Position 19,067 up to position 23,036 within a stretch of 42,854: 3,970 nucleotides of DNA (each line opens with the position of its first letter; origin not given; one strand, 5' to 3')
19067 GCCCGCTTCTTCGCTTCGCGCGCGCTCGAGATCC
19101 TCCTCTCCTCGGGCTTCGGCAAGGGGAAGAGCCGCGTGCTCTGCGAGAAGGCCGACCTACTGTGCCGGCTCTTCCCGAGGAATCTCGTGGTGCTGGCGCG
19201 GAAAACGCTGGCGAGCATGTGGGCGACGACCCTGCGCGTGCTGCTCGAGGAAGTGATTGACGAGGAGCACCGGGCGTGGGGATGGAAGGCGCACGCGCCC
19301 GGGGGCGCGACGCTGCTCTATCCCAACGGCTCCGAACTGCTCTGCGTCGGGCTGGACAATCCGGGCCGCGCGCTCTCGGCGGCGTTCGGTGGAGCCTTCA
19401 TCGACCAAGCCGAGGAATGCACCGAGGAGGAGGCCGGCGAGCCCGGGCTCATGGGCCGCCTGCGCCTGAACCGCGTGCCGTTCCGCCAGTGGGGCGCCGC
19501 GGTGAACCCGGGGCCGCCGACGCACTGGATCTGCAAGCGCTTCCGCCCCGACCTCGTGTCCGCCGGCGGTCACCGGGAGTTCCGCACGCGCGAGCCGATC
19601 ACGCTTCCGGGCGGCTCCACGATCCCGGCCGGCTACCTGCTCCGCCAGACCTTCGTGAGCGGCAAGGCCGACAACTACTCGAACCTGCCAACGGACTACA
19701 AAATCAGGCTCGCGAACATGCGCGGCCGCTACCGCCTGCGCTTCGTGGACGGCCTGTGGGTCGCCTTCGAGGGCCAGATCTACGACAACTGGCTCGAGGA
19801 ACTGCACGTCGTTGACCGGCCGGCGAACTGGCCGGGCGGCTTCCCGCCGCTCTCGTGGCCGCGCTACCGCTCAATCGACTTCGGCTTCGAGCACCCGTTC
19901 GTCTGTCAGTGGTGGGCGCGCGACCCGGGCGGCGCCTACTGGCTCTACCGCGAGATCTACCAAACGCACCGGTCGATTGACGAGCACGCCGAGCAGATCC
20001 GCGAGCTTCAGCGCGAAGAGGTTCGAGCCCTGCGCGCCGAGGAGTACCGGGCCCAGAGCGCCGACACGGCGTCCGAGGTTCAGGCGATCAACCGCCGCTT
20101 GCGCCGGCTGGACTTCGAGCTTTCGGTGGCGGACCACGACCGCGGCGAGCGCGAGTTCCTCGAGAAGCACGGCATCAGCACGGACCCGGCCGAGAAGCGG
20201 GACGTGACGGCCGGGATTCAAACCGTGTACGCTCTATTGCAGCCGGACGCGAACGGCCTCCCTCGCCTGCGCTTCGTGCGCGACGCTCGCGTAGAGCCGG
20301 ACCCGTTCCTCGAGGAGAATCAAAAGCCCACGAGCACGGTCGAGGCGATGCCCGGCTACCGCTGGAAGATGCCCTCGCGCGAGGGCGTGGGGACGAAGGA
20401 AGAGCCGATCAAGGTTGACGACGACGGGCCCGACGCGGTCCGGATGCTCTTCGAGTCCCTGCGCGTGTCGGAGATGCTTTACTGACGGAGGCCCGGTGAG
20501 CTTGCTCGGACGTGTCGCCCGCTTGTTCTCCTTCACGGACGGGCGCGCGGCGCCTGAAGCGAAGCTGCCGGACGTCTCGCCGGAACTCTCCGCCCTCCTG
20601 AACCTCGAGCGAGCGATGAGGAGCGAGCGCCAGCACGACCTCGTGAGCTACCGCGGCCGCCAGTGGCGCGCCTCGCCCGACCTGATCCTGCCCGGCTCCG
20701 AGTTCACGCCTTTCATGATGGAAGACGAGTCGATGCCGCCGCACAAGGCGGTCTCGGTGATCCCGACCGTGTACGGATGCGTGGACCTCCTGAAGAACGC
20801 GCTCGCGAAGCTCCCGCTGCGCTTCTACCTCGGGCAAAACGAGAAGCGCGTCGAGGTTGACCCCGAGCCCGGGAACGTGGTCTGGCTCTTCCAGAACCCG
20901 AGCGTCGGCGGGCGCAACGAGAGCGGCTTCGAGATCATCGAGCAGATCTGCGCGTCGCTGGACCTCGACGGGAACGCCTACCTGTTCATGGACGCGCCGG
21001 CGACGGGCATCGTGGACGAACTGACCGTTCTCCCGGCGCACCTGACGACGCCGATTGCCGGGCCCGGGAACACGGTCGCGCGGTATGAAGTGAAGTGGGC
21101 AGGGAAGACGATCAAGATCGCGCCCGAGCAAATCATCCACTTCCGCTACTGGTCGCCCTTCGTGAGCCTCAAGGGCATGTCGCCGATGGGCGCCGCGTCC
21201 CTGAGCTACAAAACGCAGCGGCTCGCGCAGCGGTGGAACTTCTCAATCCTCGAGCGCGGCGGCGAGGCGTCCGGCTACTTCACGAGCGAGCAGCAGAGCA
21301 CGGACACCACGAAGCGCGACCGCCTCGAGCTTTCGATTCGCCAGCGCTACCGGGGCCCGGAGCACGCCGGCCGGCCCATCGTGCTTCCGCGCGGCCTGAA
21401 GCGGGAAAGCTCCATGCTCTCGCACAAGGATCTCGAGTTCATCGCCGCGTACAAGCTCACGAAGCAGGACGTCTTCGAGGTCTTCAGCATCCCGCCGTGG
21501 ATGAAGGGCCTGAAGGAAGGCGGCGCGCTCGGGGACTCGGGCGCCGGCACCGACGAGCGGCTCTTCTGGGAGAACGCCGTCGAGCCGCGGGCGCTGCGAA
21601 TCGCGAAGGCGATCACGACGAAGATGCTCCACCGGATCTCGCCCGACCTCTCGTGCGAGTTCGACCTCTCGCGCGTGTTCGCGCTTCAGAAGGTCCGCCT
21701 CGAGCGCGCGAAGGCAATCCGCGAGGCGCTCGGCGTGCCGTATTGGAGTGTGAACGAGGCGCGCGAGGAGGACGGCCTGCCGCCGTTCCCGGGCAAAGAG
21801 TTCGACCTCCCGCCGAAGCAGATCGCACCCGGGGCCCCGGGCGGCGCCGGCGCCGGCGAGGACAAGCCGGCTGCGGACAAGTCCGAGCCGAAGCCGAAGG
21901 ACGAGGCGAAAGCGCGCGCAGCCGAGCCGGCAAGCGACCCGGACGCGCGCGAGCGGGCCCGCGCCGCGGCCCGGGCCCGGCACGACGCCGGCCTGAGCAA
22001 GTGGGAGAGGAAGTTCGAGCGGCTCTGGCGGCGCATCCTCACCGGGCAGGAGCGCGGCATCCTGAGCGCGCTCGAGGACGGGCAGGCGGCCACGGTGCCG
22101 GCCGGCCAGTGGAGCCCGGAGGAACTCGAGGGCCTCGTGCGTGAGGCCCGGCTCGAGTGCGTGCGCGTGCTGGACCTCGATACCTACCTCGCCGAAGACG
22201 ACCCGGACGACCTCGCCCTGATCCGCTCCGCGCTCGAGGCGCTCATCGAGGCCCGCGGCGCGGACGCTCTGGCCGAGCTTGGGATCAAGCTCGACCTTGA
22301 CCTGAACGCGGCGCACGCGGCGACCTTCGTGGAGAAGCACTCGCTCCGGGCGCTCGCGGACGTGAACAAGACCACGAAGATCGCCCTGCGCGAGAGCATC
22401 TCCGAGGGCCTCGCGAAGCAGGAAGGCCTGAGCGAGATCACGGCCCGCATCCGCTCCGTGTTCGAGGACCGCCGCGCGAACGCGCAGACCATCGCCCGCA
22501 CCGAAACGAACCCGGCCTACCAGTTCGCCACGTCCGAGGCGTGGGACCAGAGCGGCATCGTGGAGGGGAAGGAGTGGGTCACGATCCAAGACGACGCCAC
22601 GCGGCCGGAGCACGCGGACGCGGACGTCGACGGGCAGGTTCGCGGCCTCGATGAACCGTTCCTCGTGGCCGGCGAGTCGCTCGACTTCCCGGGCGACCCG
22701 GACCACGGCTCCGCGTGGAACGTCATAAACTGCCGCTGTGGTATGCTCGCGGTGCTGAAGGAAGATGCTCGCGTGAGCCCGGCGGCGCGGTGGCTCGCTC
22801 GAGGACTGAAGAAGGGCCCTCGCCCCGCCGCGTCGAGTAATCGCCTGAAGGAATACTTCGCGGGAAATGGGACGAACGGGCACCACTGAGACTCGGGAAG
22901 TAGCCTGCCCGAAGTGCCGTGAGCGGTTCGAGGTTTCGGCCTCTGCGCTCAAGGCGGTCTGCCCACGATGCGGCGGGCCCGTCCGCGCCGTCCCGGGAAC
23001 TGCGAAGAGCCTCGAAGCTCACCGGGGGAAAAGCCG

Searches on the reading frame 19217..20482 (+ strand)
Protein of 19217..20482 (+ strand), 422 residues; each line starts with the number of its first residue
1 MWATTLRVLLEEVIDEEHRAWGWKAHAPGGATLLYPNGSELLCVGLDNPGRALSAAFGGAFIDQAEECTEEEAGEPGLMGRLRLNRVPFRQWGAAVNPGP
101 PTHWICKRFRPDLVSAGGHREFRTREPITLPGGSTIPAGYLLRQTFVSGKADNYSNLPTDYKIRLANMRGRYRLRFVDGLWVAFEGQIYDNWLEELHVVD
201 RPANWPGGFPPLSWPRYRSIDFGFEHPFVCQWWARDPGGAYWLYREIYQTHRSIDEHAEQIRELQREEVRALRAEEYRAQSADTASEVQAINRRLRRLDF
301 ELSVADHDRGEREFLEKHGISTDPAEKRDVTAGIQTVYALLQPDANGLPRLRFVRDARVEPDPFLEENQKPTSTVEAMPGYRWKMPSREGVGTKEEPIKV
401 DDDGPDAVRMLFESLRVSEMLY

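Call 65: search_dna_similar(query=window:19217-20482:+, collection=phages, mode=protein, max_rows=15)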
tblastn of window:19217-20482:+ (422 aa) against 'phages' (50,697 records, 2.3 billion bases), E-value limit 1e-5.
Records with a match: 96; places in all: 96; records where one place covers at least 80% of the query: 29.
Best place of each record, by identity: <60% 96.
By first word of the organism name: Arthrobacter 40; Streptomyces 16; Haloarcula 10; Roseobacter 5; Bacteriophage 4; Microbacterium 4; Rhizobium 3; Halovirus 2; Leptospira 2; Pelagibacter 2; and 7 more.
By host as written in the record: Arthrobacter sp. ATCC 21022 29; Haloarcula californiae 7; Arthrobacter globiformis B-2979 7; Streptomyces griseus subsp. griseus ATCC 10137 6; - 6; Streptomyces griseus ATCC 10137 5; Haloarcula vallismortis 3; Streptomyces avermitilis ATCC 31267 2; and 25 more.
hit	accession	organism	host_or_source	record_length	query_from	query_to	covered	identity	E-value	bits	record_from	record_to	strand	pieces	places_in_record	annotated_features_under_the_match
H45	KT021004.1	Thermobifida phage P1312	Thermobifida fusca NTU22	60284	3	419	99%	35.7%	2e-51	192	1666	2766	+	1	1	terminase large subunit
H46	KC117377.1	Haloarcula vallismortis tailed virus 1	Haloarcula vallismortis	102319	3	415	98%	31.9%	1e-40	160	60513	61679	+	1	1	110: terminase large subunit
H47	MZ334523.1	Haloarcula virus HVTV-2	Haloarcula vallismortis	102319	3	415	98%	31.9%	1e-40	160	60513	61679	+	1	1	terminase large subunit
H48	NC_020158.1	Haloarcula vallismortis tailed virus 1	Haloarcula vallismortis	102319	3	415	98%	31.9%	1e-40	160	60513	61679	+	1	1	110: terminase large subunit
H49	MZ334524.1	Haloarcula virus HCTV-16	Haloarcula californiae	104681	3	415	98%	31.6%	7e-43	166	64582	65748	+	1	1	terminase large subunit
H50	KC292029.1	Haloarcula californiae tailed virus 1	Haloarcula californiae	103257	3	415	98%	31.6%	8e-43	166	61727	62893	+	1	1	104: terminase large subunit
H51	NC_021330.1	Haloarcula californiae tailed virus 1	Haloarcula californiae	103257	3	415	98%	31.6%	8e-43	166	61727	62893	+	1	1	104: terminase large subunit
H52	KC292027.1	Halovirus HCTV-5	Haloarcula californiae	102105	3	415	98%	31.2%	1e-40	160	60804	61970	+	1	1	105: terminase large subunit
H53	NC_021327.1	Halovirus HCTV-5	Haloarcula californiae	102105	3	415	98%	31.2%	1e-40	160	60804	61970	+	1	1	105: terminase large subunit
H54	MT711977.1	Streptomyces phage Dagobah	Streptomyces coelicolor M600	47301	4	412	97%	30.5%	2e-39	156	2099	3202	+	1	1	terminase large subunit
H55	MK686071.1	Streptomyces phage Mischief19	Streptomyces mirabilis NRRL B-2400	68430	1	415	98%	29.0%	4e-41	161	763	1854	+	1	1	2: terminase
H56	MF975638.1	Streptomyces phage Abt2graduatex2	Streptomyces griseus ATCC 10137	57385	1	415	98%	28.7%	3e-35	144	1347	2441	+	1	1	terminase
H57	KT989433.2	Streptomyces phage phiSAJS1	Streptomyces avermitilis ATCC 31267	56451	3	409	96%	28.6%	1e-34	142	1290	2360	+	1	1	terminase large subunit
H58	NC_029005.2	Streptomyces phage phiSAJS1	Streptomyces avermitilis ATCC 31267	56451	3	409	96%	28.6%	1e-34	142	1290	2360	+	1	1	terminase large subunit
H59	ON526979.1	Streptomyces phage Asis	Streptomyces griseus ATCC 10137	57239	3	409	96%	28.6%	1e-34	142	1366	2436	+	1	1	3: terminase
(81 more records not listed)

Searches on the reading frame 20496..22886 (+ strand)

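Call 85: search_protein_families(library=pfam, proteins=[window:20496-22886:+], max_evalue=0.001)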
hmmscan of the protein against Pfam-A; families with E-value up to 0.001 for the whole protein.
window:20496-22886:+ (797 aa): 2 families
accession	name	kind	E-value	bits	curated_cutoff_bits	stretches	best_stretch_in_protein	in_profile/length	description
PF04860.17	Phage_portal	-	1e-51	176.5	39.1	1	90-426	1-320/321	Phage portal protein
PF04233.19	Phage_Mu_F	-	4.4e-12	47.2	29.6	1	632-749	4-110/112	Phage Mu protein F like protein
